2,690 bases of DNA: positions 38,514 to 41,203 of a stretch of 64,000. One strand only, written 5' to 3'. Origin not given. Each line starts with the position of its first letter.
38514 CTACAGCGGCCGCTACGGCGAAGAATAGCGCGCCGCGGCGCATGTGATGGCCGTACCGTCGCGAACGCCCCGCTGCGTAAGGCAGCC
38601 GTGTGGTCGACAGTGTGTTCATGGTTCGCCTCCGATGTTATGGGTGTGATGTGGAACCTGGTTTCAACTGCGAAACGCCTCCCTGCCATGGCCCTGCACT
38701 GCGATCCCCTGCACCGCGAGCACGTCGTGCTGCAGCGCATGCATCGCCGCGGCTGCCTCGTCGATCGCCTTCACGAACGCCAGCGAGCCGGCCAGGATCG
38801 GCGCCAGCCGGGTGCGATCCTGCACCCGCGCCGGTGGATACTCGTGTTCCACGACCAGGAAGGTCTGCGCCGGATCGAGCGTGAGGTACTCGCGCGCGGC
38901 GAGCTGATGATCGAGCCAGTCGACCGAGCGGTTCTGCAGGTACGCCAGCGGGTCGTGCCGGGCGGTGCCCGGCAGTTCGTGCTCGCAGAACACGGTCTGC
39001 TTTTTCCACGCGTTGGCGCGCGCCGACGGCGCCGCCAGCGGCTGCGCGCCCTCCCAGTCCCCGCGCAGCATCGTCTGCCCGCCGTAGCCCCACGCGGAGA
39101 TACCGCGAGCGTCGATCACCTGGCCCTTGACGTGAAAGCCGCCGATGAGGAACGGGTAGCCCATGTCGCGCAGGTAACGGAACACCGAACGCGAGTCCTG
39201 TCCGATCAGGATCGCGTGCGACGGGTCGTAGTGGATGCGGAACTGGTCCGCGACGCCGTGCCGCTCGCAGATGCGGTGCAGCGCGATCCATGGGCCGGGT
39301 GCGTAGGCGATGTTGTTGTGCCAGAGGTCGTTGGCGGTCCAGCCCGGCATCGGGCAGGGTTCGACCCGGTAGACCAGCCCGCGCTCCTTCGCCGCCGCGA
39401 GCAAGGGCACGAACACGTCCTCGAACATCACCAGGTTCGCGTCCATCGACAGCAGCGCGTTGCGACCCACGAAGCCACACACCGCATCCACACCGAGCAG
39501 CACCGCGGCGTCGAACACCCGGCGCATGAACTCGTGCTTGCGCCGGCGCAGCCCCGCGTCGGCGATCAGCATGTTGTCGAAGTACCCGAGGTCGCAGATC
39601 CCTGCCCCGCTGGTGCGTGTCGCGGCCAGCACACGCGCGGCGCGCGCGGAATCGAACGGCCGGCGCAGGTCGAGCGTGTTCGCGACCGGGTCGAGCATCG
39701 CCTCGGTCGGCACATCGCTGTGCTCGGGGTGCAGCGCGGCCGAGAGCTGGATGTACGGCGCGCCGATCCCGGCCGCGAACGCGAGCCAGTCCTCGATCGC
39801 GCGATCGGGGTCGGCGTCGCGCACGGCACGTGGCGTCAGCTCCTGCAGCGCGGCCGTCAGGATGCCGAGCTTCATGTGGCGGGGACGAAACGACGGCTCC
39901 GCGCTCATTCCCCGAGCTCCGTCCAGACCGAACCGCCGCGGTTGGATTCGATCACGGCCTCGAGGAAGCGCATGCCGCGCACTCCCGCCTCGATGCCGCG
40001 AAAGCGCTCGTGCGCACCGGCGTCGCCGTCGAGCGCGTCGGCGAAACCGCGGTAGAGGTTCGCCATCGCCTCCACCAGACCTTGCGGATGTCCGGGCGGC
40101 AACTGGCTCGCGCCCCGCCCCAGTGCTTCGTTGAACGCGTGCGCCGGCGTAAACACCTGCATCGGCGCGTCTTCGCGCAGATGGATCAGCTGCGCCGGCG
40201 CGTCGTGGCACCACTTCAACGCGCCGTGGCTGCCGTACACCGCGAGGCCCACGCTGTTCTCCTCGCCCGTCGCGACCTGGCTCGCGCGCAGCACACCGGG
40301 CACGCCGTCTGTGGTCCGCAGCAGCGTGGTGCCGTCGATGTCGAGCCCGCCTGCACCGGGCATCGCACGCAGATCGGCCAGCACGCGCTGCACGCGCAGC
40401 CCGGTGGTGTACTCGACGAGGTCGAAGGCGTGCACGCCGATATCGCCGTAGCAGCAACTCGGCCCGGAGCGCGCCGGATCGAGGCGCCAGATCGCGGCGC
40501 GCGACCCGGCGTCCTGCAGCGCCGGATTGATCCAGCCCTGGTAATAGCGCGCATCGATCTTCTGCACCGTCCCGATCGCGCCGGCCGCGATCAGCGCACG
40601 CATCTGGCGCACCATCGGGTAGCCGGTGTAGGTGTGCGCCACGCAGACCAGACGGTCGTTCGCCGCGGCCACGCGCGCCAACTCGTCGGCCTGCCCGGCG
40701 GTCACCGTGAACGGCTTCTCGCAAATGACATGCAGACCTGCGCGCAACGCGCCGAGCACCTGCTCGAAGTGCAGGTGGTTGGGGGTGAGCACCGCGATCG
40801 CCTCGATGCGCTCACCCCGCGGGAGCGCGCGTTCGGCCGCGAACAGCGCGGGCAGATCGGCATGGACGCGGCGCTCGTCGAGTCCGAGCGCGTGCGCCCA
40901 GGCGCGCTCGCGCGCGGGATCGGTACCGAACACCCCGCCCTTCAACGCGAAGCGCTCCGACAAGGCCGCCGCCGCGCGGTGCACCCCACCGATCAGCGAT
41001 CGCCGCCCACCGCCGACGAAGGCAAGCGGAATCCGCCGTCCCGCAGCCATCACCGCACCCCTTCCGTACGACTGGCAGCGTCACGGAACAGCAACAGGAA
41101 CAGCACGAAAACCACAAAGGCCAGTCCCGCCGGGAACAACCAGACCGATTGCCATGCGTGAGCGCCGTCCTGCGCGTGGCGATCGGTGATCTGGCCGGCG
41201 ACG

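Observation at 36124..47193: TonB-receptor-linked six-gene 'oxidise, don't hydrolyse' sugar cluster: candidate 3-keto-glycoside (or cyclitol) catabolic system of unknown substrate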

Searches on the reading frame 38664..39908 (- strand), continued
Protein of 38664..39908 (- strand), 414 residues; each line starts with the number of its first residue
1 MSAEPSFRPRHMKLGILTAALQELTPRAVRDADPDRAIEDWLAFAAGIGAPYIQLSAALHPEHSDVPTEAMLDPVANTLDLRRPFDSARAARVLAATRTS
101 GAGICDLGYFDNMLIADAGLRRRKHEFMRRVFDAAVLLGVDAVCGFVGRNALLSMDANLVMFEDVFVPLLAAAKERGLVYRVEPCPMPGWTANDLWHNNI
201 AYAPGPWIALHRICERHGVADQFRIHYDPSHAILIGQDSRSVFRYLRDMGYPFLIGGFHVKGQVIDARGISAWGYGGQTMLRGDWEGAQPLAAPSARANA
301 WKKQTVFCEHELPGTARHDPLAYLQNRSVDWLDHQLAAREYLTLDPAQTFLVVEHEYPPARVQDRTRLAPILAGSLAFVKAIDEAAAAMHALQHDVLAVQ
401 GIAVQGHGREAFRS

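Call 29: search_solved_structures(query=A1, max_evalue=10, show_alignments=2)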
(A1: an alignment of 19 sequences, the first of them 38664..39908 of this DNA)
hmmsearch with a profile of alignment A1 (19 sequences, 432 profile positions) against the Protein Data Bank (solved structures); distinct sequences matched with E-value up to 10: 4.
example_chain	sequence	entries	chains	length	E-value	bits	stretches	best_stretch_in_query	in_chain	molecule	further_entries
8ro4_A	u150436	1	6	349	0.61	11.9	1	221-283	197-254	2-hydroxy-3-keto-glucal hydratase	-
3kws_A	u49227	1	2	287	1.1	11.1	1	99-163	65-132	Putative sugar isomerase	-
2yvu_A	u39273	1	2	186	1.1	11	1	129-186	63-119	Probable adenylyl-sulfate kinase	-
2zds_A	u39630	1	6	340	1.3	10.8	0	128-195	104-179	Putative DNA-binding protein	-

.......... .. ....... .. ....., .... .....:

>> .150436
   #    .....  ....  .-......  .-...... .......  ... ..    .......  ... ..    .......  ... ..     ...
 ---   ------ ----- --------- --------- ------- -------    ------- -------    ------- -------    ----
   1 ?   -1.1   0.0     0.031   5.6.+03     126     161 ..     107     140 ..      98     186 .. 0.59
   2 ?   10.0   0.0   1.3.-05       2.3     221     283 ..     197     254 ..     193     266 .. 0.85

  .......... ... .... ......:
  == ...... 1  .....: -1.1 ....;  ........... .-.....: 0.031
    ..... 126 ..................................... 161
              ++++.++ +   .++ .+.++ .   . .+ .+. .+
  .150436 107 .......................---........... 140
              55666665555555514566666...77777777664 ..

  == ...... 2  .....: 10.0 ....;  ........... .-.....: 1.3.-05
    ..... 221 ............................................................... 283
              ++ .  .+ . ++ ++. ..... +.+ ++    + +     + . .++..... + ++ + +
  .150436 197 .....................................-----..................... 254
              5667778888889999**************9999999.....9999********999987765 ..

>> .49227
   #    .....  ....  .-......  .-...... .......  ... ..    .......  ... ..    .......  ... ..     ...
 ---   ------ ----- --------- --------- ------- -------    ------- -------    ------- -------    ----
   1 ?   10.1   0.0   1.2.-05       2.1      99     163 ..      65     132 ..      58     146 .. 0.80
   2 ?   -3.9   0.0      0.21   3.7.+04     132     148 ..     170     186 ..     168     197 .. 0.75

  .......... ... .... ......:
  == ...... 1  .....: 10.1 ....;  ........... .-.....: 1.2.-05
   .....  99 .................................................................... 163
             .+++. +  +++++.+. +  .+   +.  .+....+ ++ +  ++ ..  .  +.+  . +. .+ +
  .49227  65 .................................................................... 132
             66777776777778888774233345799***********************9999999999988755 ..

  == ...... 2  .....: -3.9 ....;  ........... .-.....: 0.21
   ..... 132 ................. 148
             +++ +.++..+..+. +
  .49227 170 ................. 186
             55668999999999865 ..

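Call 36: predict_structure(alignment_id=A1)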
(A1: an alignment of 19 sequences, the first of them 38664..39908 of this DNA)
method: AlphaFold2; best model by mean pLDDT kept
length: 414 residues; sequences in the alignment: 19
mean_pLDDT: 88.0   pTM: 0.89
mean pLDDT of the five models: 88.0, 87.9, 87.7, 87.5, 87.1
residues with pLDDT >= 90: 263; 70-90: 100; 50-70: 36; < 50: 15
segments of 3 or more residues with pLDDT < 50: 294-296, 298-301, 408-414
pLDDT, mean of each block of 10 residues (from residue 1): 74 95 89 94 97 95 77 78 95 98 97 92 96 98 94 91 98 98 85 76 95 98 96 88 97 97 85 72 67 52 65 89 90 95 95 87 89 97 97 89 68 38
secondary structure, 60 per line:
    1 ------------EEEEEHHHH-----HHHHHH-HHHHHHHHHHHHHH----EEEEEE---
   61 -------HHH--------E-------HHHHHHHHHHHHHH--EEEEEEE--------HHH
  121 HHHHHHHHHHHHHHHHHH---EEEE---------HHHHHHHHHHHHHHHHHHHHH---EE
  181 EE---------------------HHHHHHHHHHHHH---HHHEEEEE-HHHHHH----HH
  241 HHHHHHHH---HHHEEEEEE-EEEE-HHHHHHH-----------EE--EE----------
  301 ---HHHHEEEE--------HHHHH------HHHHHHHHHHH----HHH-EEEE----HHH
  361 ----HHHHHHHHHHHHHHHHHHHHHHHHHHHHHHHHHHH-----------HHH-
elements in order: E13-17 H18-21 H27-32 H34-47 E52-57 H87-100 E103-109 H118-138 E142-145 H155-175 E179-182 H204-216 E223-227 H229-234 H239-248 E255-260 E262-265 H267-273 H304-307 E308-311 H320-324 H331-341 E350-353 H365-399

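Call 42: fold_search(model_id=the predicted structure, library=pdb)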
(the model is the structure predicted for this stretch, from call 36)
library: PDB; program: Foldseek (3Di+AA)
matches with E <= 10: 1806; with E <= 0.001: 252
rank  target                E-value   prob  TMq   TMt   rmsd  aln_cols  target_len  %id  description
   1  2zds_B                1.1e-11  1.00  0.56  0.71   6.8       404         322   17  Crystal Structure of SCO6571 from Streptomyces coelicolor A3(2) (released 2008-12-02)
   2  2zds_A                1.5e-11  1.00  0.57  0.73   6.5       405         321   17  Crystal Structure of SCO6571 from Streptomyces coelicolor A3(2) (released 2008-12-02)
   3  4pgl_A                1.0e-10  1.00  0.52  0.70   5.6       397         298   12  Crystal structure of engineered D-tagatose 3-epimerase PcDTE-ILS6 (released 2014-10-22)
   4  4pgl_B                1.2e-10  1.00  0.53  0.73   4.7       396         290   12  Crystal structure of engineered D-tagatose 3-epimerase PcDTE-ILS6 (released 2014-10-22)
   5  4q7i_B                2.5e-10  1.00  0.52  0.72   4.7       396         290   12  Crystal structure of engineered thermostable D-tagatose 3-epimerase PcDTE-Var8 (released 2014-10-22)
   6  8xix                  3.0e-10  1.00  0.52  0.72   5.4       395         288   12  KeDt3e within Co (released 2024-12-25)
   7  4xsl_D                3.4e-10  1.00  0.50  0.68   5.2       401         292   13  Crystal strcutre of D-tagatose 3-epimerase C66S from Pseudomonas cichorii in complex with glycerol (released 2016-01-27)
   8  8ro4_C                3.8e-10  1.00  0.57  0.68   6.4       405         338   14  The crystal structure of 2-hydroxy-3-keto-glucal hydratase AtHYD from A. tumefaciens (released 2024-08-07)
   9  8ro4_A                4.4e-10  1.00  0.57  0.69   8.3       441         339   14  The crystal structure of 2-hydroxy-3-keto-glucal hydratase AtHYD from A. tumefaciens (released 2024-08-07)
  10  4xsl_A                4.7e-10  1.00  0.50  0.68   5.1       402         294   12  Crystal strcutre of D-tagatose 3-epimerase C66S from Pseudomonas cichorii in complex with glycerol (released 2016-01-27)
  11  4ytr_B                4.9e-10  1.00  0.52  0.70   4.9       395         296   12  Crystal structure of D-tagatose 3-epimerase C66S from Pseudomonas cichorii in complex with 1-deoxy L-tagatose (released 2016-03-23)
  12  2hk0_A                5.2e-10  1.00  0.54  0.74   4.1       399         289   12  Crystal structure of D-psicose 3-epimerase (DPEase) in the absence of substrate (released 2006-08-29)
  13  4q7i_A                5.2e-10  1.00  0.53  0.71   4.4       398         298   12  Crystal structure of engineered thermostable D-tagatose 3-epimerase PcDTE-Var8 (released 2014-10-22)
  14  8xiv                  5.5e-10  1.00  0.52  0.72   5.2       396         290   12  Production of D-psicose (released 2024-12-25)
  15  9koj_A                6.5e-10  1.00  0.53  0.76   5.9       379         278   15  Crystal structure of the isomerase Art22 (released 2025-07-30)
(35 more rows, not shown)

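Call 48: search_protein_families(library=pfam, proteins=[L045:11265-13067:+, L032:13728-14417:+, L063:16335-18983:-, L024:14410-16239:+, L063:13062-13706:+, L023:3086-5017:+, L053:2607-3416:-, L065:6974-7609:+, L029:3625-4557:-, L040:5956-7530:+], max_evalue=0.001)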
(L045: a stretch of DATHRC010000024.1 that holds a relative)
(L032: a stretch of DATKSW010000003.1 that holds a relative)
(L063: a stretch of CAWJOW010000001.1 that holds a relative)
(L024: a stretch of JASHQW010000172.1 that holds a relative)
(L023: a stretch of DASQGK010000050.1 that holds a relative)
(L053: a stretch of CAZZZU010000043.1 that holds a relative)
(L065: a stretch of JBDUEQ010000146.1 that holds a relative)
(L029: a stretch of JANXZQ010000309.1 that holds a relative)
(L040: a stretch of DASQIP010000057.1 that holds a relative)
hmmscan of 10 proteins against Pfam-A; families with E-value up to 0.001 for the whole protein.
L045:11265-13067:+ (600 aa): 4 families
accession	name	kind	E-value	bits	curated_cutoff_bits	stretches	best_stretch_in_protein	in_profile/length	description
PF05199.19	GMC_oxred_C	-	1.3e-23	84.5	24.6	1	469-584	11-139/139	GMC oxidoreductase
PF00732.25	GMC_oxred_N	-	6.3e-09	36.4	23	1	251-334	116-200/218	GMC oxidoreductase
PF00890.30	FAD_binding_2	-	2.5e-06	27.4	20.4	0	14-46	1-33/414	FAD binding domain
PF12831.13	FAD_oxidored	-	0.00036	20.4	27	0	14-44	1-31/416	FAD dependent oxidoreductase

L032:13728-14417:+ (229 aa): 1 family
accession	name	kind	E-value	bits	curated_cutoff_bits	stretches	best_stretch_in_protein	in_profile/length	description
PF06439.18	3keto-disac_hyd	-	3.9e-36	125.3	26.8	1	32-226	1-187/187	3-keto-disaccharide hydrolase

L063:16335-18983:- (882 aa): 1 family
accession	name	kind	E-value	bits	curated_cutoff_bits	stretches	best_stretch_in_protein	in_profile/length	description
PF07715.20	Plug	-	4.7e-09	37.1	23.9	1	103-214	3-106/107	TonB-dependent Receptor Plug Domain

L024:14410-16239:+ (609 aa): 21 families
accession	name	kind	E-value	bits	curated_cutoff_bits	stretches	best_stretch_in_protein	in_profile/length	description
PF14559.12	TPR_19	-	3.3e-35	120.7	25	5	15-74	1-59/68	Tetratricopeptide repeat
PF13428.12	TPR_14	-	4.3e-27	92.3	23.5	2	39-82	1-44/44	Tetratricopeptide repeat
PF13759.12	2OG-FeII_Oxy_5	-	2.1e-23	83.1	27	1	504-599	2-101/101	Putative 2OG-Fe(II) oxygenase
PF13432.12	TPR_16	-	2.7e-20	72.9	32.7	2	15-73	7-65/65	Tetratricopeptide repeat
PF12895.13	ANAPC3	-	2e-16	60.4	27.2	1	156-235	4-82/82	Anaphase-promoting complex, cyclosome, subunit 3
PF07719.23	TPR_2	-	1.5e-15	56.4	27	0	211-241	3-33/34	Tetratricopeptide repeat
PF13431.12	TPR_17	-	7.3e-15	54.4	24.4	0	164-195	2-33/34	Tetratricopeptide repeat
PF13429.12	TPR_15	-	7.9e-15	55.4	26.2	1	71-205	144-278/280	Tetratricopeptide repeat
PF13181.12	TPR_8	-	2e-14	52.9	25.7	0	211-240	3-32/34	Tetratricopeptide repeat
PF00515.34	TPR_1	-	8.1e-11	41.7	27.8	0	218-240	10-32/34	Tetratricopeptide repeat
PF13414.12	TPR_11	-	1.3e-09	38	26.8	0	219-255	4-40/42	TPR repeat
PF13424.12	TPR_12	-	1.6e-08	35.1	30.1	1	42-102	6-74/77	Tetratricopeptide repeat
PF13174.12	TPR_6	-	2.5e-07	31.4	26.3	0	150-173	9-32/33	Tetratricopeptide repeat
PF23914.1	TPR_CcmH_CycH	-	2.6e-07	31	42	0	34-127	45-141/158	Cytochrome c-type biogenesis protein H TPR domain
PF13176.12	TPR_7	-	8e-06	26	27.9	0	76-103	2-29/36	Tetratricopeptide repeat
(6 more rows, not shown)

L063:13062-13706:+ (214 aa): 1 family
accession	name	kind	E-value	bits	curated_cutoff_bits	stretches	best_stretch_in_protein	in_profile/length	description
PF13618.11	Gluconate_2-dh3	-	4.9e-21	75.9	23.4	1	68-191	2-128/135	Gluconate 2-dehydrogenase subunit 3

L023:3086-5017:+ (643 aa): 3 families
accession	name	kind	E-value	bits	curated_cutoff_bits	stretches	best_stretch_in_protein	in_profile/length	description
PF02129.25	Peptidase_S15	-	1.6e-64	218.6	23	1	58-343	1-261/262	X-Pro dipeptidyl-peptidase (S15 family)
PF08530.16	PepX_C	-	4.4e-26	92.6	22.5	1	388-633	7-214/217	X-Pro dipeptidyl-peptidase C-terminal non-catalytic domain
PF00326.27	Peptidase_S9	-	6.8e-07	29.4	22.6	1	108-209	9-104/213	Prolyl oligopeptidase family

L053:2607-3416:- (269 aa): 1 family
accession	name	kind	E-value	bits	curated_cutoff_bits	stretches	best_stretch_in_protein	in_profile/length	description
PF06439.18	3keto-disac_hyd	-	1.2e-42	146.5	26.8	1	64-265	2-187/187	3-keto-disaccharide hydrolase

L065:6974-7609:+ (211 aa): 1 family
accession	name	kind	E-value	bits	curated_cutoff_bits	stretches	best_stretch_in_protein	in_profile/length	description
PF13618.11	Gluconate_2-dh3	-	4.7e-33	114.8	23.4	1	53-192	2-135/135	Gluconate 2-dehydrogenase subunit 3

L029:3625-4557:- (310 aa): 1 family
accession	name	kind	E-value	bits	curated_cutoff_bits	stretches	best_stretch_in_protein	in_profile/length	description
PF01261.30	AP_endonuc_2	-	1.8e-14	54.5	31.1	1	67-282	2-224/249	Xylose isomerase-like TIM barrel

L040:5956-7530:+ (524 aa): 1 family
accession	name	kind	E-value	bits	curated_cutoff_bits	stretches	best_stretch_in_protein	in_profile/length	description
PF06253.16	MTTB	-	2e-231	768.7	25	1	17-520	3-500/500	Trimethylamine methyltransferase (MTTB)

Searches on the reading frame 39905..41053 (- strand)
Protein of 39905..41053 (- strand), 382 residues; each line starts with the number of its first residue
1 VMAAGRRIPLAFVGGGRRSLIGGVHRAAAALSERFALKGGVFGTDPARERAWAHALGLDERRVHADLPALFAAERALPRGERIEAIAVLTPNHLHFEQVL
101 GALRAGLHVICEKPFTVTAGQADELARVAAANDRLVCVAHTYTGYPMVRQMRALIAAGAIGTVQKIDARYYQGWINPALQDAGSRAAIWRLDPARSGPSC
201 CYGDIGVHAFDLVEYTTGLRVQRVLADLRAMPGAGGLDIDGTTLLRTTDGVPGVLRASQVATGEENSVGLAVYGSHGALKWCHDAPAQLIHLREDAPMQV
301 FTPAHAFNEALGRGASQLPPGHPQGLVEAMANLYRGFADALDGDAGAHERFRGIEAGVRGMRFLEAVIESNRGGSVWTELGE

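Call 4: search_protein_families(library=pfam, proteins=[window:39905-41053:-], max_evalue=0.01)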
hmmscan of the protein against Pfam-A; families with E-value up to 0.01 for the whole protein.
window:39905-41053:- (382 aa): 3 families
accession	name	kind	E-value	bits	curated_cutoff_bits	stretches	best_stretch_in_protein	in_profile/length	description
PF22725.1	GFO_IDH_MocA_C3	-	1.5e-22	80.3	27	1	148-279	1-123/124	GFO/IDH/MocA C-terminal domain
PF01408.29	GFO_IDH_MocA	-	1e-16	62.1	24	1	11-140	4-120/120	Oxidoreductase family, NAD-binding Rossmann fold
PF02894.22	GFO_IDH_MocA_C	-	2.8e-08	34.3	22.9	1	152-377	1-215/218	Oxidoreductase family, C-terminal alpha/beta domain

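Call 5: search_protein_families(library=ncbifam, proteins=[window:39905-41053:-], max_evalue=0.01)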
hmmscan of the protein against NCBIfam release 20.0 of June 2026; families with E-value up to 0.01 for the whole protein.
window:39905-41053:- (382 aa): 9 families
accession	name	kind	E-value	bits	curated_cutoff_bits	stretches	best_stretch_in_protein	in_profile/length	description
NF052479.1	LevoglcsnDh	equivalog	8.4e-24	84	650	1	81-226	72-210/386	levoglucosan dehydrogenase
NF041392.1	XylDh_Gfo6_Halo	equivalog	3.1e-20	72.3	350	1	82-280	82-274/350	D-xylose 1-dehydrogenase Gfo6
NF008607.0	PRK11579.1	subfamily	3e-17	62.7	330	1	59-278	39-246/346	oxidoreductase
TIGR04380.1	myo_inos_iolG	equivalog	1.4e-16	60.3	355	1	10-296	4-267/330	inositol 2-dehydrogenase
NF040723.1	UDP-GlcNAcDh_Arch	equivalog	4.3e-14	52.7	450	1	81-229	59-189/302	UDP-N-acetylglucosamine 3-dehydrogenase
NF058561.1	BT_2158_fam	equivalog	1.5e-07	30.4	750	1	80-168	94-182/487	glycoside 3-dehydrogenase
NF052679.1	InsChiInosDhIolG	equivalog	2.7e-05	23.4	540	1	70-163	54-148/343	bifunctional inositol 2-dehydrogenase/D-chiro-inositol 1-dehydrogenase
NF007574.0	PRK10206.1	equivalog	0.00016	20.8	352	1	82-169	65-152/345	oxidoreductase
NF058563.1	BT_2159_fam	equivalog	0.00052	19.1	650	1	74-164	54-144/350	disaccharide 3-dehydrogenase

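Call 38: search_solved_structures(query=window:39905-41053:-, max_evalue=0.00001)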
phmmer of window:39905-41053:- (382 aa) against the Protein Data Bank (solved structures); distinct sequences matched with E-value up to 0.00001: 51.
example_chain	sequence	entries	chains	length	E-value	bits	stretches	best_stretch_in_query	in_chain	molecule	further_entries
3v5n_A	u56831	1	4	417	3.2e-77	263.3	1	6-378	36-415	Oxidoreductase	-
7d5m_A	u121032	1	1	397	2e-65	224.5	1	8-379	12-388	Oxidoreductase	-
7d5n_A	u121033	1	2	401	2.5e-65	224.1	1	8-379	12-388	Oxidoreductase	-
3dty_A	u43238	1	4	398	5.6e-65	223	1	8-378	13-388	Oxidoreductase, Gfo/Idh/MocA family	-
4h3v_A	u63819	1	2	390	1.3e-26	96.7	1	77-228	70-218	Oxidoreductase domain protein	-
6a3f_A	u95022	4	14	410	2.2e-18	69.6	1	82-288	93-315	Putative dehydrogenase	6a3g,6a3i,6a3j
4fb5_A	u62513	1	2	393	3.7e-18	68.9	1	69-284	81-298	Probable oxidoreductase protein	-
4gqa_A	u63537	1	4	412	2e-15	59.9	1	71-218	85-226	NAD binding Oxidoreductase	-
5ya8_A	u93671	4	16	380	4.5e-15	58.7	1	82-285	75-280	Scyllo-inositol dehydrogenase with L-glucose dehydrogenase activity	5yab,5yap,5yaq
6ktj_A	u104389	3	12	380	2.2e-14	56.5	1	82-285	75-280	Scyllo-inositol dehydrogenase with L-glucose dehydrogenase activity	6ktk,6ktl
3kux_A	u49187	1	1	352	3e-13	52.7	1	57-277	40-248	Putative oxidoreductase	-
2glx_A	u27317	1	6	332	8.5e-13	51.2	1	82-318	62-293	1,5-anhydro-D-fructose reductase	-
4koa_A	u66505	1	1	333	1.2e-12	50.7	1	82-279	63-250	1,5-anhydro-D-fructose reductase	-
4had_A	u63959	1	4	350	1.9e-11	46.8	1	66-234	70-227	Probable oxidoreductase protein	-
3moi_A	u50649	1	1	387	7.7e-11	44.8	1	71-225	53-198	Probable dehydrogenase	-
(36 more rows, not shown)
